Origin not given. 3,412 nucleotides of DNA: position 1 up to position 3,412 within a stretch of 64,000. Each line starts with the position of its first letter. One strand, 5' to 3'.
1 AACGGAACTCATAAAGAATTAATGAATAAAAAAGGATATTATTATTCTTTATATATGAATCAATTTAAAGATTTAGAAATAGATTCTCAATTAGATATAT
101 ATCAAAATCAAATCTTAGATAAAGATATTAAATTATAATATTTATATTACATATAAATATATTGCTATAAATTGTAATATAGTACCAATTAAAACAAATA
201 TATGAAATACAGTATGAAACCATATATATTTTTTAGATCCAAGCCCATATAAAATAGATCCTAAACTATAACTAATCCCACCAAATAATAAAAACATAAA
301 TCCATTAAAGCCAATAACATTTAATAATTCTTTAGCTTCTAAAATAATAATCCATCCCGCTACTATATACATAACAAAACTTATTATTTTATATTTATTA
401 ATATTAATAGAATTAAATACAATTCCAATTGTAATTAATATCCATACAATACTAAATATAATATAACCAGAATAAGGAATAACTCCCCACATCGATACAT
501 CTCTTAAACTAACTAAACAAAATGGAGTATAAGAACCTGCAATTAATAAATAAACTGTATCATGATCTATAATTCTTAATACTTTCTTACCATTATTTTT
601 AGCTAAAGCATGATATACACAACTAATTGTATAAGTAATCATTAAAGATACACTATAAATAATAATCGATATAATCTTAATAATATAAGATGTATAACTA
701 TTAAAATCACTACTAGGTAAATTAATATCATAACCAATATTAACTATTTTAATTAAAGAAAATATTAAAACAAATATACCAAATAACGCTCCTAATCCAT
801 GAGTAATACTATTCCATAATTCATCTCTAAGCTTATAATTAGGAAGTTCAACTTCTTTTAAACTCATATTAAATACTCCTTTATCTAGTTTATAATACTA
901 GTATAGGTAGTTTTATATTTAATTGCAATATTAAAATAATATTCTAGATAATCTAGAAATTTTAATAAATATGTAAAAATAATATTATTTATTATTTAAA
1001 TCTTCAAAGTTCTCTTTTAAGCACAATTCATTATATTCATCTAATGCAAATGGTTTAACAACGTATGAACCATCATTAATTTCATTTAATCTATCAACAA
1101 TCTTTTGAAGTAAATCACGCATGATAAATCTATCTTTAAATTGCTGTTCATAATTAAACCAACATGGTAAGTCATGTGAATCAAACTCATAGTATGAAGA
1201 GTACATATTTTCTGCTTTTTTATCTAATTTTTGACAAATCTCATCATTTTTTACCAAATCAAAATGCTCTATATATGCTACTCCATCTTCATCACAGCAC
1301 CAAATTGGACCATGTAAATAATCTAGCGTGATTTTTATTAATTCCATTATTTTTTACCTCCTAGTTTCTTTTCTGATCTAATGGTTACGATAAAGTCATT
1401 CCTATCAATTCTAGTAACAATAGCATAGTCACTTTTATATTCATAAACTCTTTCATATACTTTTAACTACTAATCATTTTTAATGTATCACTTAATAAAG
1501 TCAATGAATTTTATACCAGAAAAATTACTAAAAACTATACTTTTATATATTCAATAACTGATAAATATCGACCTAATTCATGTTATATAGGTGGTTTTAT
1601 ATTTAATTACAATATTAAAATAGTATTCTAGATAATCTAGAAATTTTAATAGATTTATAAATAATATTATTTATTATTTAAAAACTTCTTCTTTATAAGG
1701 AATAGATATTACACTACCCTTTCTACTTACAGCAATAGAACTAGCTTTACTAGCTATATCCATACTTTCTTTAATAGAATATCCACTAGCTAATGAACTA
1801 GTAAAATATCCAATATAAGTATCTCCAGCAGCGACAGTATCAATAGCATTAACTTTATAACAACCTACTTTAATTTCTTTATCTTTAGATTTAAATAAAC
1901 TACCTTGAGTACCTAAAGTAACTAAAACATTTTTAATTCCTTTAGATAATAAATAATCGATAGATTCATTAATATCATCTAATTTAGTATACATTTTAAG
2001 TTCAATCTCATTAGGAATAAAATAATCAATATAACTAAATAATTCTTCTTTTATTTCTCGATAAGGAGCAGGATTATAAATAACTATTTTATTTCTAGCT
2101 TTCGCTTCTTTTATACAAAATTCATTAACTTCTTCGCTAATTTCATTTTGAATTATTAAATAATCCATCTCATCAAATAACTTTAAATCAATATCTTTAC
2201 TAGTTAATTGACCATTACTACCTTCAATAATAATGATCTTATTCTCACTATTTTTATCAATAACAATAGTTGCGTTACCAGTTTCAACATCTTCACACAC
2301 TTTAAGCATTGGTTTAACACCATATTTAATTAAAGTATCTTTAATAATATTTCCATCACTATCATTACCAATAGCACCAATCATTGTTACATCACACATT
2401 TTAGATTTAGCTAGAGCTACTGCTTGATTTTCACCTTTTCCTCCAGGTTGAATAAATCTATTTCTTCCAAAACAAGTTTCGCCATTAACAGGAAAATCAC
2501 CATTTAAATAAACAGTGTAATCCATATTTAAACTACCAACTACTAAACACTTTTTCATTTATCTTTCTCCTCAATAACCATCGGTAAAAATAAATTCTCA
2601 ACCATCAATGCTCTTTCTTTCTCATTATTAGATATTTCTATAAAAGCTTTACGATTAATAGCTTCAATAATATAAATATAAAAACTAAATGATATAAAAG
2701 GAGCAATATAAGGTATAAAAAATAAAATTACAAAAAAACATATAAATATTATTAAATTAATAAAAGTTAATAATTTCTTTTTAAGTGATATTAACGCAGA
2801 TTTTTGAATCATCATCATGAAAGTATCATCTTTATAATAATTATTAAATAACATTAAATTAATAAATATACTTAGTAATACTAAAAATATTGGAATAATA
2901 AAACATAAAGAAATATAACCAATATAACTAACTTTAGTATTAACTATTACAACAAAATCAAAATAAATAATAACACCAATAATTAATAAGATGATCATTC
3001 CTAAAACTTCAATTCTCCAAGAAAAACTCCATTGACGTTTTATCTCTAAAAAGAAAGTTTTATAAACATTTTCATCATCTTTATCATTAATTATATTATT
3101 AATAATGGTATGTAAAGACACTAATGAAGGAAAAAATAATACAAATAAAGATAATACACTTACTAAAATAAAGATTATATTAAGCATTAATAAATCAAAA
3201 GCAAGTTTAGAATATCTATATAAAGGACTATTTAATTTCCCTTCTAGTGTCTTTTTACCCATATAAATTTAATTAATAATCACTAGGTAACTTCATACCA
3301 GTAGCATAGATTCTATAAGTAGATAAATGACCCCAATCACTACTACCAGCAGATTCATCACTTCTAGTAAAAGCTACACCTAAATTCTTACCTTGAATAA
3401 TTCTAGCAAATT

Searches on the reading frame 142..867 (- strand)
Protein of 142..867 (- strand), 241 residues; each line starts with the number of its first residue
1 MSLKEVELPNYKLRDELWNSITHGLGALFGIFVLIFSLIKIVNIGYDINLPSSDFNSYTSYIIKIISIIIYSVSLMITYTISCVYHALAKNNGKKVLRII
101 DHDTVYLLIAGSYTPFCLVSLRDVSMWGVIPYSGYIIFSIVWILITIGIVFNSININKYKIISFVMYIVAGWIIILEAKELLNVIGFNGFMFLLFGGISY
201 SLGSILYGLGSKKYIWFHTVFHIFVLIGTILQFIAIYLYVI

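Call 75: search_protein_families(library=pfam, proteins=[window:142-867:-], max_evalue=0.001)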
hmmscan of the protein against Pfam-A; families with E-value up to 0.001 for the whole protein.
window:142-867:- (241 aa): 1 family
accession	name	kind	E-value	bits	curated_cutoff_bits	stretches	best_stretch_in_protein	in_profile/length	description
PF03006.26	HlyIII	-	5.4e-31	108.4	26.2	1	13-233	3-224/224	Haemolysin-III related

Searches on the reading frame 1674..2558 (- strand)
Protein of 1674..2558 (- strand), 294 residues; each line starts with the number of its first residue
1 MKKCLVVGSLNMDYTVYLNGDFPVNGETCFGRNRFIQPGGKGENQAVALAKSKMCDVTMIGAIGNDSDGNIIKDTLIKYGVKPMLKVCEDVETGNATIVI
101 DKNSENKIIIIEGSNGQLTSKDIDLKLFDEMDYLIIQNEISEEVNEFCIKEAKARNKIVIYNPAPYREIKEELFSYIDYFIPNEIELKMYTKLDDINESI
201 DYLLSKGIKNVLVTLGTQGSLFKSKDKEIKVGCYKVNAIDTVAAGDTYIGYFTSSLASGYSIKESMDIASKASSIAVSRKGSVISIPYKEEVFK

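Call 75: search_protein_families(library=pfam, proteins=[window:1674-2558:-], max_evalue=0.001)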
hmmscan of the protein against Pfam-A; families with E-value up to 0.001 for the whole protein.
window:1674-2558:- (294 aa): 2 families
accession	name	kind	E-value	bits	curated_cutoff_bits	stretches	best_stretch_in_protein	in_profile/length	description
PF00294.29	PfkB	-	1.1e-53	183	25.8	1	1-287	1-300/302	pfkB family carbohydrate kinase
PF08543.17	Phos_pyr_kin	-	8.6e-06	25.7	27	1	162-277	105-232/246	Phosphomethylpyrimidine kinase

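Call 79: search_protein_families(library=ncbifam, proteins=[window:1674-2558:-], max_evalue=1e-20)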
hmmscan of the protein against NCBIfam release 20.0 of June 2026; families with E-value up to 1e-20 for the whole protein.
window:1674-2558:- (294 aa): 5 families
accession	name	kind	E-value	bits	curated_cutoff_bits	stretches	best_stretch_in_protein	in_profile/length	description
TIGR02152.1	D_ribokin_bact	equivalog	2.3e-83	280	299.65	1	5-292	2-296/298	ribokinase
NF008353.0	PRK11142.1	equivalog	3.4e-63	214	341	1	1-292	2-299/307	ribokinase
NF053626.1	RibKinHalex1628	equivalog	1.4e-22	80.6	330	1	1-284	1-280/293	ATP-dependent ribose-1-phosphate kinase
TIGR04382.1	myo_inos_iolC_N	equivalog_domain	1.5e-21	77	300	1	39-292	34-305/309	5-dehydro-2-deoxygluconokinase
TIGR03168.1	1-PFK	subfamily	6.2e-21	74.6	216.4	0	182-283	182-288/305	hexose kinase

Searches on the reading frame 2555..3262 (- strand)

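Call 75: search_protein_families(library=pfam, proteins=[window:2555-3262:-], max_evalue=0.001)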
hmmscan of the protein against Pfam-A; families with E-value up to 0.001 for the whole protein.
window:2555-3262:- (235 aa): 1 family
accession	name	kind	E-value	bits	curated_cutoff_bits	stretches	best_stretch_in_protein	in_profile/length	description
PF04854.19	DUF624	-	2.3e-09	37.7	24.2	1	24-103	1-77/77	Protein of unknown function, DUF624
